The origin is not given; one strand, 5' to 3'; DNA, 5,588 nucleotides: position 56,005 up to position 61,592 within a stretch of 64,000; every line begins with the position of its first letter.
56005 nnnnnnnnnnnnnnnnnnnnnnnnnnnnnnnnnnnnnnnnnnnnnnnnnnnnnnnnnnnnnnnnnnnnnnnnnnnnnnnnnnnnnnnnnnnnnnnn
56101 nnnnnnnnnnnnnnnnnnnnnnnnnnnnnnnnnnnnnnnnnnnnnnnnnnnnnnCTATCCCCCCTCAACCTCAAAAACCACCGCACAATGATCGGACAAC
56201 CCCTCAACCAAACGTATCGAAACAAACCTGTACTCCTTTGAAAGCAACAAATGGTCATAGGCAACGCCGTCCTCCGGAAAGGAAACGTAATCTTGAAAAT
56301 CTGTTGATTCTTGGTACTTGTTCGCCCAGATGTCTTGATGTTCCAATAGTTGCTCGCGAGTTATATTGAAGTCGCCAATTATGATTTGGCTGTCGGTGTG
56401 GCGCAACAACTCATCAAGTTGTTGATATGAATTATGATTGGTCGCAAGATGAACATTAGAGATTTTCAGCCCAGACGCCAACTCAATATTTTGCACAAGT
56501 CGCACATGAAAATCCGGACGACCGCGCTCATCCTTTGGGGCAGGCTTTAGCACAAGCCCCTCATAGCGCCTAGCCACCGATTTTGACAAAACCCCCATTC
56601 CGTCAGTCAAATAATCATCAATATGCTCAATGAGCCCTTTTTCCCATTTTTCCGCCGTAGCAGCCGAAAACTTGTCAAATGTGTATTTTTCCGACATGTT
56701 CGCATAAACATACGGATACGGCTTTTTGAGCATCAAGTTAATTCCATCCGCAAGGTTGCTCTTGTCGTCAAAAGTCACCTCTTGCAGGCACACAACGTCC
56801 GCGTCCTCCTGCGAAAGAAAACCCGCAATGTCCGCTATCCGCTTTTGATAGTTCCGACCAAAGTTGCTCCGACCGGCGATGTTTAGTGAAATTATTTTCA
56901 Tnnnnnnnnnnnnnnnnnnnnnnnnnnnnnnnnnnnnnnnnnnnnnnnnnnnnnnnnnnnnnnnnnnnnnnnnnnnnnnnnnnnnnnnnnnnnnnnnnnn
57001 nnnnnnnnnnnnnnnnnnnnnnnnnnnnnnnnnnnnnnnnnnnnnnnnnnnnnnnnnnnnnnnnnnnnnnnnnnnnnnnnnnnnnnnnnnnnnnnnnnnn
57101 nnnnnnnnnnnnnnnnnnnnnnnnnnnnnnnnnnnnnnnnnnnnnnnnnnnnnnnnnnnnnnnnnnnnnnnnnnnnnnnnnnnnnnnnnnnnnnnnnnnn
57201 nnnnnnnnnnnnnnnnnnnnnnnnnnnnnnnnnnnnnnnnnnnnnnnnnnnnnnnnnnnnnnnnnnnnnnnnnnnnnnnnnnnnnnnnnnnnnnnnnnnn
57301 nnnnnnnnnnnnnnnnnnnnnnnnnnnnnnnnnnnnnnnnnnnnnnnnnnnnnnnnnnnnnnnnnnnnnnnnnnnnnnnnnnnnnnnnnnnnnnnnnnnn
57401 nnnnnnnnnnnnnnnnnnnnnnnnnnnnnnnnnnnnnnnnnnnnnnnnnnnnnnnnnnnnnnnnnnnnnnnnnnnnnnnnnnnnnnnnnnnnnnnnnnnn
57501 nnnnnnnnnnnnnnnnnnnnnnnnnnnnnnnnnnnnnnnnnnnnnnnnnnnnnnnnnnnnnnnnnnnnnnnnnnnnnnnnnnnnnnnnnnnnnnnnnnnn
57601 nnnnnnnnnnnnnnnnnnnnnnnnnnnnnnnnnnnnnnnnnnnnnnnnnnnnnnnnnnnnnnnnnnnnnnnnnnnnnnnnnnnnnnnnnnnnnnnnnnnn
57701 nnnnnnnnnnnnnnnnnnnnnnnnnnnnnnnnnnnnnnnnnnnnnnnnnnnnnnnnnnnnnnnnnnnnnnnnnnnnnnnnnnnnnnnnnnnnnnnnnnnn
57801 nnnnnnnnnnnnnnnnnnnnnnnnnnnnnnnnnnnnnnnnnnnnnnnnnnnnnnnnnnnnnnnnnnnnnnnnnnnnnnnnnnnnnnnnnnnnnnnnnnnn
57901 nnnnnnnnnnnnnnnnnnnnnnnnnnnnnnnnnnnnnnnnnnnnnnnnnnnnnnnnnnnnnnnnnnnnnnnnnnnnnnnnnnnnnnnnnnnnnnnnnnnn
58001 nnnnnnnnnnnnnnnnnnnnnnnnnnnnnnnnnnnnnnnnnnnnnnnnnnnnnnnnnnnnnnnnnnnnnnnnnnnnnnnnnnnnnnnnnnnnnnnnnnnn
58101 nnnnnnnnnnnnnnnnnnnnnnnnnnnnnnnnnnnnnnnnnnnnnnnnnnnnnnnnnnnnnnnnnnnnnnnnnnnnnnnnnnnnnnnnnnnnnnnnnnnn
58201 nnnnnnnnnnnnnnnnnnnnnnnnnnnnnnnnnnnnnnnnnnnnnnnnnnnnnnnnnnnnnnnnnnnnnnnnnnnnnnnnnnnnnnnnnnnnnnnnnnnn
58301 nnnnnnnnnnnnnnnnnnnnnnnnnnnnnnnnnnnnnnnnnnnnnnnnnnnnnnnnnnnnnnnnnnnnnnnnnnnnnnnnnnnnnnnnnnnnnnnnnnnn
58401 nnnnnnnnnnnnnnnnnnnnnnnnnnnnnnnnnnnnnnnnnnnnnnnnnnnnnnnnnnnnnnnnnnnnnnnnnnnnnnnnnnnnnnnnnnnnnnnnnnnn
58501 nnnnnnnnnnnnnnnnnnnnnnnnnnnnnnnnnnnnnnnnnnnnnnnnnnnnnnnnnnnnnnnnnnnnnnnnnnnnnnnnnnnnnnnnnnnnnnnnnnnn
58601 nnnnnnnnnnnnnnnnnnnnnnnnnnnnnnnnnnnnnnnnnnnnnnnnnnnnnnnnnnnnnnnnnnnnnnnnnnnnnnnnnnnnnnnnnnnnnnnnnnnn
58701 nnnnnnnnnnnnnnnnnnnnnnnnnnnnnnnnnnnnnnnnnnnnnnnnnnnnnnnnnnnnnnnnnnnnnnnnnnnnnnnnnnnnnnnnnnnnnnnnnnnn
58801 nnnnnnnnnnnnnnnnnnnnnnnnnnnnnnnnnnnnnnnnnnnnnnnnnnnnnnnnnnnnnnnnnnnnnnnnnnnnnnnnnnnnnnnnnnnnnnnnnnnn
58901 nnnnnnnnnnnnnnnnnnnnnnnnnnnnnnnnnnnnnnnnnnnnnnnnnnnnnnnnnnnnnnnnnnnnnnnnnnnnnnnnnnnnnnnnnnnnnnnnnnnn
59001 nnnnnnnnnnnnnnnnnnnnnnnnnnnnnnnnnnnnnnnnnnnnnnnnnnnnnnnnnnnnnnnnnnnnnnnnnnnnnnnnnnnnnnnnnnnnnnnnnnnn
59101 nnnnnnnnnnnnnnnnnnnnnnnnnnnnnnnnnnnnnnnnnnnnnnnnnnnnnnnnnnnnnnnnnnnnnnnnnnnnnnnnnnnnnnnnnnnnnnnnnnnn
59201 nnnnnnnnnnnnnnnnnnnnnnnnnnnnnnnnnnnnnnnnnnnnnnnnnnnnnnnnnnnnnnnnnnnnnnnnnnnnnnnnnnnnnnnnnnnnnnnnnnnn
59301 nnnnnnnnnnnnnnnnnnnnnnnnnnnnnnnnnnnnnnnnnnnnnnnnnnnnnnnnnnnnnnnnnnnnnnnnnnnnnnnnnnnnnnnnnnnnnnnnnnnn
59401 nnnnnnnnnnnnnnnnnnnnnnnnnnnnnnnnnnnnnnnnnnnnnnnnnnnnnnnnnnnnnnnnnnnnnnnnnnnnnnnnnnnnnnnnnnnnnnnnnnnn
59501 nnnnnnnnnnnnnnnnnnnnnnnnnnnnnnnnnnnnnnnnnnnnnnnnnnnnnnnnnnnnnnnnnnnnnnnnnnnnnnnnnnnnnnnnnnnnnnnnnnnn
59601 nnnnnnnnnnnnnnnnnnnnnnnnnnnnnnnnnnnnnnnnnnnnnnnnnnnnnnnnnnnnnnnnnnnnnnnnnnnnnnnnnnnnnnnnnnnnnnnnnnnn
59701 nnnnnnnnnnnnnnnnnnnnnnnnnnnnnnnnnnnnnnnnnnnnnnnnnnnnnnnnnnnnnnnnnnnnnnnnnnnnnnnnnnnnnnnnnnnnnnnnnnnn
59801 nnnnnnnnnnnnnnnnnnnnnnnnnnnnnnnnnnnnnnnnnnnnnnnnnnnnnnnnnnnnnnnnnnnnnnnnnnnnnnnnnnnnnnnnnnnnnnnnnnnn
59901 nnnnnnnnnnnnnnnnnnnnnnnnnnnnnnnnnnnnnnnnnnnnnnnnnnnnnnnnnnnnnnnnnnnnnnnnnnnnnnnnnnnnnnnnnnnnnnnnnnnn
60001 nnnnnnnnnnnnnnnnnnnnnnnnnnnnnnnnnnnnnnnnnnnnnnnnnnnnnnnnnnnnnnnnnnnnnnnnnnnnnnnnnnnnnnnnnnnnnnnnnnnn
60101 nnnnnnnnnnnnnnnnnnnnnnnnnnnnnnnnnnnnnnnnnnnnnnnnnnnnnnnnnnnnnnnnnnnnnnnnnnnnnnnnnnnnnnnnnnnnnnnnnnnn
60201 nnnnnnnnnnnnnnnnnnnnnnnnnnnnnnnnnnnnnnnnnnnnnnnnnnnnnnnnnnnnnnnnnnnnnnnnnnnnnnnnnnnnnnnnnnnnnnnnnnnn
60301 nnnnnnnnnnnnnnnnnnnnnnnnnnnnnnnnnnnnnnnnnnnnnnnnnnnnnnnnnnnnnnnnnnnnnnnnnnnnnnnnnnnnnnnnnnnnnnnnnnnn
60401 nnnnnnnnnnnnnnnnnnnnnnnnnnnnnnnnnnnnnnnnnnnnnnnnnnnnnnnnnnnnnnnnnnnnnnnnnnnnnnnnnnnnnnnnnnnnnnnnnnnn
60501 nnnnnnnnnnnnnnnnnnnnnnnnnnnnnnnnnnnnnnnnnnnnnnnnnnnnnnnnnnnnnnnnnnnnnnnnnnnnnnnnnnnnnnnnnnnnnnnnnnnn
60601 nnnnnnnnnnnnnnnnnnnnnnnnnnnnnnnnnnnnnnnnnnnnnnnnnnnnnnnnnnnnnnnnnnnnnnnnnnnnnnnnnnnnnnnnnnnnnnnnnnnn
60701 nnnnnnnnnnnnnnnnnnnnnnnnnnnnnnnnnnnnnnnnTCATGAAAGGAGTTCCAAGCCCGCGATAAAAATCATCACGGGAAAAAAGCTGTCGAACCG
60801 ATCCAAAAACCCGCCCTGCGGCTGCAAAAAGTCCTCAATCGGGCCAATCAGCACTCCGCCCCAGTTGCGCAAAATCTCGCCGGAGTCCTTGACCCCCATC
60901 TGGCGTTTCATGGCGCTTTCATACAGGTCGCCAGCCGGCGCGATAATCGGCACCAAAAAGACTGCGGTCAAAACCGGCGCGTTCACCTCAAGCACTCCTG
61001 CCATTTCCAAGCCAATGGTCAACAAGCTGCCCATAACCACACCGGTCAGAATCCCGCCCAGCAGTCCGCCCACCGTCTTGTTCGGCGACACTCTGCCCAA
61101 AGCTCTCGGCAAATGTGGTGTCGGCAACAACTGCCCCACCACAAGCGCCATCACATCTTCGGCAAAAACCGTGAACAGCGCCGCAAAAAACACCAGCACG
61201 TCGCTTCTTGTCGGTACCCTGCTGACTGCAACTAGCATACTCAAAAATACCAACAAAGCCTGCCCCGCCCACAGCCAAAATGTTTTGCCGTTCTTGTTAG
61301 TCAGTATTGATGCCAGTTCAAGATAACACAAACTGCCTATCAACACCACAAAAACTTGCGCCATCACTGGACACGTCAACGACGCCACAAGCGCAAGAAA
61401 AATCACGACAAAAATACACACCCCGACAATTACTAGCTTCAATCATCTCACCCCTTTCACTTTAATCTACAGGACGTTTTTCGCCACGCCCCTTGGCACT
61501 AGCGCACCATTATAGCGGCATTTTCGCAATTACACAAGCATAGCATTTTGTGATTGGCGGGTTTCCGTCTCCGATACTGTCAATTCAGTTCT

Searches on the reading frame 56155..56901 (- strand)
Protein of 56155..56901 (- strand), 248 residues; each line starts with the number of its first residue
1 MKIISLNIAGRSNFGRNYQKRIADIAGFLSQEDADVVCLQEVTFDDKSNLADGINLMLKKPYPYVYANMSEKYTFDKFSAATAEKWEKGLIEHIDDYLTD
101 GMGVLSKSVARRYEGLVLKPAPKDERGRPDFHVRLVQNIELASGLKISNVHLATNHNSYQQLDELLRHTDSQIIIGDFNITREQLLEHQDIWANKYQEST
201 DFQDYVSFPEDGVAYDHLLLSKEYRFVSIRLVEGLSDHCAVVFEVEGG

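Call 13: search_protein_families(library=pfam, proteins=[window:56155-56901:-], max_evalue=0.01)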
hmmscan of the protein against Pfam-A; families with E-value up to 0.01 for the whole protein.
window:56155-56901:- (248 aa): 1 family
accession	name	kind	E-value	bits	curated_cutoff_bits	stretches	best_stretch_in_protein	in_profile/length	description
PF03372.29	Exo_endo_phos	-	1.5e-11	44.9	24.5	1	5-238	2-225/225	Endonuclease/Exonuclease/phosphatase family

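Call 49: find_encoding_contigs(protein=window:56155-56901:-, flank=10000, max_places=10)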
Protein window:56155-56901:- (248 aa): 1 contig read that carries it; 1 place shown.
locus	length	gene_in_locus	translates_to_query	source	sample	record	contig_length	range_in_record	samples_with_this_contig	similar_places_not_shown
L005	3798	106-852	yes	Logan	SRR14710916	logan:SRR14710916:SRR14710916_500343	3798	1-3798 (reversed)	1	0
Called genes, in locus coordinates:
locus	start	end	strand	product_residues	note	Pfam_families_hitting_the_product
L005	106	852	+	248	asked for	PF03372:Exo_endo_phos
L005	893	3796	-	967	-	?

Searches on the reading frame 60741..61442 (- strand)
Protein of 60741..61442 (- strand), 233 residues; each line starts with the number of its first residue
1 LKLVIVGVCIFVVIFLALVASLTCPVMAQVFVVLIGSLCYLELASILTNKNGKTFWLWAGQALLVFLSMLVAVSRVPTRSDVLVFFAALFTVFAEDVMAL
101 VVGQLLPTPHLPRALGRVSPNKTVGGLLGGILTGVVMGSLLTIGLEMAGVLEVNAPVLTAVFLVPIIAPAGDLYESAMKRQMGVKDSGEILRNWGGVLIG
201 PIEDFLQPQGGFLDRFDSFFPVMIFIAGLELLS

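Call 13: search_protein_families(library=pfam, proteins=[window:60741-61442:-], max_evalue=0.01)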
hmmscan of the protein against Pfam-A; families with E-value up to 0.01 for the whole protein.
window:60741-61442:- (233 aa): 1 family
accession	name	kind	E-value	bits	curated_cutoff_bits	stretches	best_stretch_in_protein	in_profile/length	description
PF01148.25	CTP_transf_1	-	2.5e-29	103.4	24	1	11-198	59-244/264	Cytidylyltransferase family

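Call 27: find_homologous_proteins(query=window:60741-61442:-)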
Query window:60741-61442:- (233 aa): 150 proteins with E <= 0.001 among 3714 candidates; the best 120 are listed.
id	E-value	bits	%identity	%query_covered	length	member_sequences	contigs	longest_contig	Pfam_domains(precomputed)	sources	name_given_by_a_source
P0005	9.6e-126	436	100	89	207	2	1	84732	PF01148.26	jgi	jgi:phosphatidate cytidylyltransferase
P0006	7.0e-69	250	55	100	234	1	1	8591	PF01148.26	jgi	jgi:phosphatidate cytidylyltransferase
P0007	3.5e-62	228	55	95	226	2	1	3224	PF01148.26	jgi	jgi:phosphatidate cytidylyltransferase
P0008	9.0e-53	197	50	97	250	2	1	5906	PF01148.26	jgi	jgi:CDP-diglyceride synthetase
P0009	1.2e-12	66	30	88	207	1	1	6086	PF01148.26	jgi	-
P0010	1.5e-12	66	36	63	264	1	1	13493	PF01148.26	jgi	-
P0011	1.5e-12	66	36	63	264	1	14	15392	PF01148.26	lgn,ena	-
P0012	1.6e-12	66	44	48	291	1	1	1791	PF01148.26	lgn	-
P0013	4.2e-12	64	35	66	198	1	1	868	PF01148.26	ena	-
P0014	1.1e-11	63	29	85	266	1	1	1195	PF01148.26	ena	-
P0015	1.8e-11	62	36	61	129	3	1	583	PF01148.26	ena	-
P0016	3.0e-11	62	29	88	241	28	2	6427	PF01148.26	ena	-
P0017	4.3e-11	61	44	48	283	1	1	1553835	PF01148.26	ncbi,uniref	ncbi:phosphatidate cytidylyltransferase [Lysobacter yangpyeongensis]|uniref:Phosphatidate cytidylylt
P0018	4.4e-11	61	35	66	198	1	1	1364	PF01148.26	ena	-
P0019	4.7e-11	61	41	57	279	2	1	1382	PF01148.26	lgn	-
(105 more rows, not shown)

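Call 28: find_encoding_contigs(protein=P0005, flank=10000, max_places=10)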
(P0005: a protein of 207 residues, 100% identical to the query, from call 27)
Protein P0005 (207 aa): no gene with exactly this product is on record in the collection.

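Call 29: find_encoding_contigs(protein=P0006, flank=10000, max_places=5)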
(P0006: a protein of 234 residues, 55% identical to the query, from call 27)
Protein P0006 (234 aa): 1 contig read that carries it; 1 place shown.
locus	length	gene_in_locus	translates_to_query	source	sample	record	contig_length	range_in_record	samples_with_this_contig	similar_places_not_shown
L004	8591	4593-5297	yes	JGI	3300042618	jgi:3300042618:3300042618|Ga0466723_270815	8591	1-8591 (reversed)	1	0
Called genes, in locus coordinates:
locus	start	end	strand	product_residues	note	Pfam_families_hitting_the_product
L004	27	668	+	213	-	PF02875:Mur_ligase_C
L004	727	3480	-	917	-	PF00133:tRNA-synt_1, PF01406:tRNA-synt_1e (faint), PF09334:tRNA-synt_1g, PF13603:tRNA-synt_1_2 (weak), PF00133:tRNA-synt_1, PF09334:tRNA-synt_1g (weak), PF08264:Anticodon_1, PF10458:Val_tRNA-synt_C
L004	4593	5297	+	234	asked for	PF01148:CTP_transf_1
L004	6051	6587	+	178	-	-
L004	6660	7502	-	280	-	PF19420:DDAH_eukar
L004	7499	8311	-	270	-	PF08245:Mur_ligase_M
